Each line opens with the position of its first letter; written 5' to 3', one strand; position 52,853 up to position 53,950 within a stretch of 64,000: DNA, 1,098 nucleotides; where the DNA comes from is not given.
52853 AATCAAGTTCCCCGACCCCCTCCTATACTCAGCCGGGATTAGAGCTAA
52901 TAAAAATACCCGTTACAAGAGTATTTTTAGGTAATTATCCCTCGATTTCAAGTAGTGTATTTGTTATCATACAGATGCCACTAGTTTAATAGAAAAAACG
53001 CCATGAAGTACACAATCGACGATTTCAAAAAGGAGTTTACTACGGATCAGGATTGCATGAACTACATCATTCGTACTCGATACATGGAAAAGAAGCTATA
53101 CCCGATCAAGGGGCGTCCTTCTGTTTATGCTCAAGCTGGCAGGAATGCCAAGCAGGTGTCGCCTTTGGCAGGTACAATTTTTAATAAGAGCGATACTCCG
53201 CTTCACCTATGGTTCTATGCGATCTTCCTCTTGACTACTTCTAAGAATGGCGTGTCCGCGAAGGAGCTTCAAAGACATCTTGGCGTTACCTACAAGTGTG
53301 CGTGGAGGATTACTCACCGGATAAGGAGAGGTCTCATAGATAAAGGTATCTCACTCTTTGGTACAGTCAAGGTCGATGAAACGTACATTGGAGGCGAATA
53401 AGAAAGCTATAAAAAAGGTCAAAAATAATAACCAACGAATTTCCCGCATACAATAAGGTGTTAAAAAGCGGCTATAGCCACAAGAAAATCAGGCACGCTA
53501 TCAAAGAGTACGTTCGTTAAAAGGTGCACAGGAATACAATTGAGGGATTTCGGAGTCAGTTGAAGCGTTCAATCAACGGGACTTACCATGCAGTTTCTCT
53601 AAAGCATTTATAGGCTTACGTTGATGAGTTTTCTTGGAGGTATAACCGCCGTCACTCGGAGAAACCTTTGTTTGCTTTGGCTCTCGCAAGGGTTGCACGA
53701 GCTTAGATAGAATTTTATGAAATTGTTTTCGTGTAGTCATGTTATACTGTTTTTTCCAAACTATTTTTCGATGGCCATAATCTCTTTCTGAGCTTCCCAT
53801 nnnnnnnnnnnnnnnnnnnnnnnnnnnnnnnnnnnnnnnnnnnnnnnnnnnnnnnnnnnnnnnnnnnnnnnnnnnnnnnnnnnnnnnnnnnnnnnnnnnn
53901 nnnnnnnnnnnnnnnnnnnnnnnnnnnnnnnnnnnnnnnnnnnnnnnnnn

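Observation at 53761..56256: Orphan single-chain nuclease-methyltransferase-TRD enzyme (Type IIG-like) next to decayed IS and tRNA-targeted insertions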

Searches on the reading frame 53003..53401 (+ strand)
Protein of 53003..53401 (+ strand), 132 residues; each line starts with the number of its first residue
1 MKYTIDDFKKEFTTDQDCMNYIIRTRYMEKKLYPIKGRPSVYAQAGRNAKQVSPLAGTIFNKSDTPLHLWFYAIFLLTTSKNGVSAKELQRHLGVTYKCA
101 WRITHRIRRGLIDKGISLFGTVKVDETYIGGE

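Call 10: search_protein_families(library=pfam, proteins=[window:53003-53401:+], max_evalue=0.1)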
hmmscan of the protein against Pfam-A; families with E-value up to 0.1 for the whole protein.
window:53003-53401:+ (132 aa): 3 families
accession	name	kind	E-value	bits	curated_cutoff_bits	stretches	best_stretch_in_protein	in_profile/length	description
PF13384.12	HTH_23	-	0.0093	16.2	24.6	1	80-110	14-45/50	Homeodomain-like domain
PF08279.18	HTH_11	-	0.017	15.5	25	1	75-102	7-34/55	HTH domain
PF09397.16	FtsK_gamma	-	0.069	13.3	30.6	0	77-107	13-43/63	Ftsk gamma domain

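Call 93: search_protein_families(library=pfam, proteins=[window:53003-53401:+], max_evalue=0.01)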
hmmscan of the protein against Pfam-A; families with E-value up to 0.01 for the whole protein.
window:53003-53401:+ (132 aa): 1 family
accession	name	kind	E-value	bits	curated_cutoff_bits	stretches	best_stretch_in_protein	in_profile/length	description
PF13384.12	HTH_23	-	0.0093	16.2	24.6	0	80-110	14-45/50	Homeodomain-like domain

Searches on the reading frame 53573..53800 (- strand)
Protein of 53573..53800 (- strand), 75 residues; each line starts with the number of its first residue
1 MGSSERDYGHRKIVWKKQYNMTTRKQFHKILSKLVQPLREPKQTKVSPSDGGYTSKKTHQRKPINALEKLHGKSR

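Call 10: search_protein_families(library=pfam, proteins=[window:53573-53800:-], max_evalue=0.1)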
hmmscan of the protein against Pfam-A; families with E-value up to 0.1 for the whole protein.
window:53573-53800:- (75 aa): 0 families
